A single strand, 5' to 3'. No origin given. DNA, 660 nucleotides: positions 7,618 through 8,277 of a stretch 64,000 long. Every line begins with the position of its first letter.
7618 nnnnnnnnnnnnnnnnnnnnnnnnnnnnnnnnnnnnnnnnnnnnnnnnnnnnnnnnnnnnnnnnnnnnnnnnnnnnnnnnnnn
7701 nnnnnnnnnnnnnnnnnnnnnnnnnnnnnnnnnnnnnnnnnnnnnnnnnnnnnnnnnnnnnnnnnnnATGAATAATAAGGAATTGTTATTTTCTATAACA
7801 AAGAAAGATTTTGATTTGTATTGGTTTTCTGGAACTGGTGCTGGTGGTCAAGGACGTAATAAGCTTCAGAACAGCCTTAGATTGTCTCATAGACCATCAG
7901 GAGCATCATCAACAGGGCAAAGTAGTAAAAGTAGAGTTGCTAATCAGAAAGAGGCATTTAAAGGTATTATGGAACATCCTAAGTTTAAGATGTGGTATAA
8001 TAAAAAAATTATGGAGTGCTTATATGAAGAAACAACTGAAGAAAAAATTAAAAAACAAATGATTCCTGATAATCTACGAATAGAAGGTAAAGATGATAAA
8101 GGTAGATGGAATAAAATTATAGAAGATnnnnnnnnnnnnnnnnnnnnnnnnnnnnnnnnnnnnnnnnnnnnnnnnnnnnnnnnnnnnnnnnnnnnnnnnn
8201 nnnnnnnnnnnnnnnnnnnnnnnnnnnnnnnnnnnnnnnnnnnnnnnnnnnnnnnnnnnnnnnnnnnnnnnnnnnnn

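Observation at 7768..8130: Phage-encoded ArfB-like GGQ protein embedded in the tRNA array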

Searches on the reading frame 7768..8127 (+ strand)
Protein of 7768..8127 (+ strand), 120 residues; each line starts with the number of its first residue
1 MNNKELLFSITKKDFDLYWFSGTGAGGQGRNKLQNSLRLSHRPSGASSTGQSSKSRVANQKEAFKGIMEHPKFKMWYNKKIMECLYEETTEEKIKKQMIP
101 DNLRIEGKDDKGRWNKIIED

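Call 4: search_protein_families(library=pfam, proteins=[window:7768-8127:+], max_evalue=1)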
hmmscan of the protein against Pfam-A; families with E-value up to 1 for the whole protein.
window:7768-8127:+ (120 aa): 2 families
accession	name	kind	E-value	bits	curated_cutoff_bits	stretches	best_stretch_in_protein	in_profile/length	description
PF00472.26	RF-1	-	5.4e-09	36.4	35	1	8-71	5-69/116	RF-1 domain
PF09627.16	PrgU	-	0.05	14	25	1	73-96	33-56/106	PrgU-like protein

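Call 5: search_protein_families(library=phrogs, proteins=[window:7768-8127:+], max_evalue=0.01)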
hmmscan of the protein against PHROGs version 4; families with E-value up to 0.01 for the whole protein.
window:7768-8127:+ (120 aa): 3 families
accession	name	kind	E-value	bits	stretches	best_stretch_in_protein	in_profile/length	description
phrog_3122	-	other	5.3e-18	66.4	1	3-115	20-128/136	RF-1 domain peptide chain release factor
phrog_19918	-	unknown function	6.9e-08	33.1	1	8-65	213-270/355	-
phrog_20323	-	other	0.0051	17.6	1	23-67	14-58/73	RF-1 domain peptide chain release factor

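Call 6: search_protein_families(library=ncbifam, proteins=[window:7768-8127:+], max_evalue=1)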
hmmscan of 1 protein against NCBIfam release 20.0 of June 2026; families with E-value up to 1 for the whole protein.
window:7768-8127:+ (120 aa): 5 families
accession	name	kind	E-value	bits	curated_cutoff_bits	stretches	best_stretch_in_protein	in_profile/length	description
NF001859.2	PRK00591.1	equivalog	2.2e-08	33.6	400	1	5-67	206-268/347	peptide chain release factor 1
TIGR00020.2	prfB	exception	4.7e-08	32.4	370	1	8-67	222-281/353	peptide chain release factor 2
TIGR00019.1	prfA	equivalog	2.1e-07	30.2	423.25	1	8-65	217-274/361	peptide chain release factor 1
TIGR03072.1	release_prfH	equivalog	9.6e-06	25.3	166.65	1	12-69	105-162/200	peptide chain release factor H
NF006718.0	PRK09256.1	equivalog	0.06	13.1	100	1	8-61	10-62/140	alternative ribosome rescue aminoacyl-tRNA hydrolase ArfB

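Call 7: search_solved_structures(query=window:7768-8127:+, max_evalue=10, show_alignments=3)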
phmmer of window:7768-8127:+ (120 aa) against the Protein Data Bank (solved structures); distinct sequences matched with E-value up to 10: 52.
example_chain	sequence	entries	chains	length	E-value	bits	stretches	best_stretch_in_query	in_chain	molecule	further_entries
9mor_A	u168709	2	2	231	0.00013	25.3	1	12-69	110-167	Peptide chain release factor H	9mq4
7a5h_C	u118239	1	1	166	0.00014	25.2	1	6-97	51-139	Probable peptide chain release factor C12orf65, mitochondrial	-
8oin_Aa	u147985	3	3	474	0.00021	24.6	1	9-67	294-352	Peptide chain release factor 1, mitochondrial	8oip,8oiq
9fy1_8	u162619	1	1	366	0.00026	24.3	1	3-67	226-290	Peptide chain release factor 2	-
4v4r_AY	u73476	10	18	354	0.00052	23.3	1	16-64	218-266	Peptide chain release factor 1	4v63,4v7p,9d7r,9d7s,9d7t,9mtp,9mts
1gqe_A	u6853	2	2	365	0.0006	23.1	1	10-79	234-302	RELEASE FACTOR 2 | peptide chain release factor RF-2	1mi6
2fvo_A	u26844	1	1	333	0.00067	23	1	9-68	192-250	Peptide chain release factor 1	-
1rq0_A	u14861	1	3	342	0.00071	22.9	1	9-68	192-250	Peptide chain release factor 1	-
2rsm_A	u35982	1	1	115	0.00074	22.8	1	7-78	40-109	Probable peptide chain release factor C12orf65 homolog, mitochondrial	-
4v4s_AY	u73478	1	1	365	0.00077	22.8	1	20-68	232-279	Peptide chain release factor 2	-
4v5e_AY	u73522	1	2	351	0.00078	22.8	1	20-68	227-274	PEPTIDE CHAIN RELEASE FACTOR 2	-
2ihr_1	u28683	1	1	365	0.00079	22.8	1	20-68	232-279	Peptide chain release factor 2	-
4v5j_AY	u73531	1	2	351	0.0008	22.7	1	20-68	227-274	PEPTIDE CHAIN RELEASE FACTOR 2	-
6c5l_AY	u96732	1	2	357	0.00081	22.7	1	20-68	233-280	Peptide chain release factor 2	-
6ot3_A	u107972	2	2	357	0.00082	22.7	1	12-80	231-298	Peptide chain release factor 2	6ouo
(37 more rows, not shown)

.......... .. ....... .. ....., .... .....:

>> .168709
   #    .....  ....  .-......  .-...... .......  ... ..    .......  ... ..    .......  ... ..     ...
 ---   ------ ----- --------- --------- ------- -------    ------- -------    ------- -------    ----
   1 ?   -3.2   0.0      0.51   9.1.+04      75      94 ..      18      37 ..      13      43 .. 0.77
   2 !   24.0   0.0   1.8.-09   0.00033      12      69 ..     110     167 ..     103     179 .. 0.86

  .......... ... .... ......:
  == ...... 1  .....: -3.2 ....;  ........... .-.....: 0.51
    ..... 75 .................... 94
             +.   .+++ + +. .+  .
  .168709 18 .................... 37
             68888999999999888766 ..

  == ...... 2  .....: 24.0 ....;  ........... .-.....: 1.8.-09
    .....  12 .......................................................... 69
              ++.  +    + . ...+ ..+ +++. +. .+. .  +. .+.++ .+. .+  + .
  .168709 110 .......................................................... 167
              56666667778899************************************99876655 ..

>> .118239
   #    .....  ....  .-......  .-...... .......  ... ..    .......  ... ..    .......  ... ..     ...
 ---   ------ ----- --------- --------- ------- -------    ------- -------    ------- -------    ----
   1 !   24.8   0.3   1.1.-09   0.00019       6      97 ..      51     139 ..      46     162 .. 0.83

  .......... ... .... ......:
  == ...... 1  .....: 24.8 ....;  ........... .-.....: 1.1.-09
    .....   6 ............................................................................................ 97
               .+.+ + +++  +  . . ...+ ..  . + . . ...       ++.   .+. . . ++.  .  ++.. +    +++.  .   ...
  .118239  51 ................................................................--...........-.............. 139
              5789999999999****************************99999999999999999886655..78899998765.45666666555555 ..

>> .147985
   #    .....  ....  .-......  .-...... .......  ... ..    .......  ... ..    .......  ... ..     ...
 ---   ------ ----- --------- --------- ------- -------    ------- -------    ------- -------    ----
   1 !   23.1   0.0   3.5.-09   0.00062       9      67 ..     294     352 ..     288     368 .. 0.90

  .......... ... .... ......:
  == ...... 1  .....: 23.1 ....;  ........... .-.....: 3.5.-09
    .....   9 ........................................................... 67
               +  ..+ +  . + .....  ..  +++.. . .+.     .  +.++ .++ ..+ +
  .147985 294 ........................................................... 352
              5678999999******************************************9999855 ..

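Call 9: search_dna_similar(query=window:7768-8127:+, collection=phages, mode=protein, max_rows=40, max_evalue=0.001)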
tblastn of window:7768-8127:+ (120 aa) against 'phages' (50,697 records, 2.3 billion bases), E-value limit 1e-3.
Records with a match: 209; places in all: 209; records where one place covers at least 80% of the query: 209.
Best place of each record, by identity: <60% 209.
By first word of the organism name: Mycobacterium 206; Tunturiibacter 2; Mycolicibacterium 1.
By host as written in the record: Mycobacterium smegmatis mc2 155 158; Mycobacterium smegmatis mc#155 23; Mycobacterium sp. 6; - 4; Mycobacterium smegmatis mc2155 4; Mycobacterium smegmatius mc2 155 3; Mycobacterium 2; Mycolicibacterium smegmatis MC2 155 2; and 7 more.
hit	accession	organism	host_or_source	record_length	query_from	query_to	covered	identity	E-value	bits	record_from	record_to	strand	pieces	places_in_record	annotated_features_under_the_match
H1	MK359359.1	Mycobacterium phage Colt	Mycobacterium smegmatis mc2 155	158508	3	114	93%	34.8%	1e-10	62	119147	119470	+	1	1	201: RF-1 peptide chain release factor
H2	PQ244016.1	Mycobacterium phage Blubba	Mycobacterium smegmatis mc2 155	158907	3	114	93%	34.8%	1e-10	62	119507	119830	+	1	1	199: RF-1 peptide chain release factor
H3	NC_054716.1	Mycobacterium phage Cane17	Mycobacterium smegmatis mc2 155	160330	3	114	93%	34.8%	1e-10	62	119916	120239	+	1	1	201: RF-1 domain peptide chain release factor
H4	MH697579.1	Mycobacterium phage Cane17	Mycobacterium smegmatis mc2 155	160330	3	114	93%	34.8%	1e-10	62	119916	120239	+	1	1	201: RF-1 peptide chain release factor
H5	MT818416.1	Mycobacterium phage BackyardAgain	Mycobacterium smegmatis mc#155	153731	3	114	93%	33.9%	2e-11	65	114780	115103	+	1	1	206: RF-1 peptide chain release factor | 205: hypothetical protein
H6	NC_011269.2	Mycobacterium phage ScottMcG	-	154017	3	114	93%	33.9%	2e-11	65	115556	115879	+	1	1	204: RF-1 domain peptide chain release factor | 203: hypothetical protein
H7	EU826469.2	Mycobacterium phage ScottMcG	Mycobacterium sp.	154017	3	114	93%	33.9%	2e-11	65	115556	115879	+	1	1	204: RF-1 peptide chain release factor | 203: hypothetical protein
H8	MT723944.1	Mycobacterium phage ChaylaJr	Mycobacterium smegmatis mc#155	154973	3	114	93%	33.9%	2e-11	65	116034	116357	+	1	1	208: RF-1 peptide chain release factor | 207: hypothetical protein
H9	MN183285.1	Mycobacterium phage YoungMoneyMata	Mycobacterium smegmatis mc2 155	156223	3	114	93%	33.9%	2e-11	65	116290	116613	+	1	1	209: RF-1 peptide chain release factor | 208: hypothetical protein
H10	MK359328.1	Mycobacterium phage EmmaElysia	Mycobacterium smegmatis mc2 155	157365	3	114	93%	33.9%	2e-11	65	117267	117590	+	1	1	214: RF-1 peptide chain release factor | 213: hypothetical protein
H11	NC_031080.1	Mycobacterium phage Tonenili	Mycobacterium smegmatis mc2 155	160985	3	114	93%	33.9%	9e-10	60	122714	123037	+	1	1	RF-1 domain peptide chain release factor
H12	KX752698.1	Mycobacterium phage Tonenili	Mycobacterium smegmatis mc2 155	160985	3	114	93%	33.9%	9e-10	60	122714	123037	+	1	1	RF-1 peptide chain release factor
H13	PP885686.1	Tunturiibacter phage Tunturi_3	Tunturiibacter psychrotolerans X5P2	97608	7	106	83%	36.6%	1e-10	63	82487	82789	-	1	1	RF-1 domain peptide chain release factor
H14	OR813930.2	Mycobacterium phage WXIN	Mycolicibacterium septicum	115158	4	114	93%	32.4%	6e-10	61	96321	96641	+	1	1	peptide chain release factor 1 | hypothetical protein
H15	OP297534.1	Mycobacterium phage Turret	Mycobacterium smegmatis mc2 155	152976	4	114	93%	31.5%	1e-8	57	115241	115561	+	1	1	203: RF-1 peptide chain release factor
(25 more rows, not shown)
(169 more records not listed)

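Call 10: get_annotated_region(hit=H6, flank=8000)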
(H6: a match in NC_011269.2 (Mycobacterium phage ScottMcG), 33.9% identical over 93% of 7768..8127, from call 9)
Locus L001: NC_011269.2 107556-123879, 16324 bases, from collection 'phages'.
description: Mycobacterium phage ScottMcG, complete genome.
organism: Mycobacterium phage ScottMcG (NCBI taxid 546807)
taxonomy: Viruses; Duplodnaviria; Heunggongvirae; Uroviricota; Caudoviricetes; Ceeclamvirinae; Bixzunavirus; Bixzunavirus Bxz1
host: -; source: -; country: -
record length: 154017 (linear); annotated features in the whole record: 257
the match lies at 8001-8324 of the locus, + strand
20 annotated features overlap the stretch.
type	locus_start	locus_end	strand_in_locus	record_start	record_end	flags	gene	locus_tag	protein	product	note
CDS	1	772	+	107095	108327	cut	196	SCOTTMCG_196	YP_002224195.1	helicase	helicase DnaB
CDS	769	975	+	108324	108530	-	197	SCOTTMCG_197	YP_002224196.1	hypothetical protein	-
CDS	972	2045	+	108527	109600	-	198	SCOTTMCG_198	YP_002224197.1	DNA primase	-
CDS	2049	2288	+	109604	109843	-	199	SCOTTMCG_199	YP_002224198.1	hypothetical protein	-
CDS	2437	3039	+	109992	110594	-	200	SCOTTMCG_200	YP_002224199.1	hypothetical protein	-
CDS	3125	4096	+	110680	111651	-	201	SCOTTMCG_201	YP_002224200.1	single strand DNA binding protein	-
CDS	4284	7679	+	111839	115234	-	202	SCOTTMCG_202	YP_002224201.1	DNA polymerase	DNA pol III alpha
CDS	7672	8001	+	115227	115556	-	203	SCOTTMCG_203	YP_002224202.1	hypothetical protein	-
CDS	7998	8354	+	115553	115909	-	204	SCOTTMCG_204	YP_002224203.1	RF-1 domain peptide chain release factor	RF1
CDS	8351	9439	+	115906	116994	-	205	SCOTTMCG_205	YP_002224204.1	UvsX-like recombinase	RecA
CDS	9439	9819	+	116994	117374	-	206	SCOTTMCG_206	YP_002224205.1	Holliday junction resolvase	-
CDS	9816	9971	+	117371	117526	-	207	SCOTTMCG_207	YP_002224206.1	hypothetical protein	-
CDS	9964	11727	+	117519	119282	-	208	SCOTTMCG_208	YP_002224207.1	exonuclease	putative prolipoprotein diacylglyceryl transferase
CDS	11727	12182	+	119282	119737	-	209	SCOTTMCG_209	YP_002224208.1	RusA-like Holliday junction resolvase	RusA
CDS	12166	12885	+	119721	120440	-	210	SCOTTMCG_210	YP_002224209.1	hypothetical protein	-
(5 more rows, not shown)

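Call 11: get_annotated_region(hit=H13, flank=8000)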
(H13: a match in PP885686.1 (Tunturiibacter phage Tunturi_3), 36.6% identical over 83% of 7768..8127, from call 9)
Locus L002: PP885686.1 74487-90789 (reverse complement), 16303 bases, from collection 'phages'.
description: Tunturiibacter phage Tunturi_3, complete genome.
organism: Tunturiibacter phage Tunturi_3 (NCBI taxid 3378200)
taxonomy: Viruses; Duplodnaviria; Heunggongvirae; Uroviricota; Caudoviricetes
host: Tunturiibacter psychrotolerans X5P2; source: soil; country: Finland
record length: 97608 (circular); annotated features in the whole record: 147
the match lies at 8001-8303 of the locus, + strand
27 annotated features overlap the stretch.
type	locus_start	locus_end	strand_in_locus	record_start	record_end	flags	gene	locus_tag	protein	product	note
CDS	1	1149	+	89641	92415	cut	-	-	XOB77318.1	DNA polymerase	ORF137; gp137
CDS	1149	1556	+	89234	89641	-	-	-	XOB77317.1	hypothetical protein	ORF136; gp136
CDS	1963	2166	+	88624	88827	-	-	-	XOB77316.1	hypothetical protein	ORF135; gp135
CDS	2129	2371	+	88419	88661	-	-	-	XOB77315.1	hypothetical protein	ORF134; gp134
CDS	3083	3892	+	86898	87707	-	-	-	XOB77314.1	lipoprotein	ORF133; gp133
CDS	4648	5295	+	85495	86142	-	-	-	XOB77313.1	phosphoesterase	ORF132; gp132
CDS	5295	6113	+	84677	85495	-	-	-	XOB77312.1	hypothetical protein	ORF131; gp131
CDS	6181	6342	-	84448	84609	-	-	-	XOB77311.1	hypothetical protein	ORF130; gp130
CDS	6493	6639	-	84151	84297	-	-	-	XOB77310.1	hypothetical protein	ORF129; gp129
CDS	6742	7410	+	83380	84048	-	-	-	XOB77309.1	hypothetical protein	ORF128; gp128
CDS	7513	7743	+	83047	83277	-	-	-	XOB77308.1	hypothetical protein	ORF127; gp127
CDS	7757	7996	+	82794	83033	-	-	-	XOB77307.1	hypothetical protein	ORF126; gp126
CDS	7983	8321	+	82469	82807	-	-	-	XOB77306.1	RF-1 domain peptide chain release factor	ORF125; gp125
CDS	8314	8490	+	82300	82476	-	-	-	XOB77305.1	hypothetical protein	ORF124; gp124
CDS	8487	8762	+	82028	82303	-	-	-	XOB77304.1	hypothetical protein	ORF123; gp123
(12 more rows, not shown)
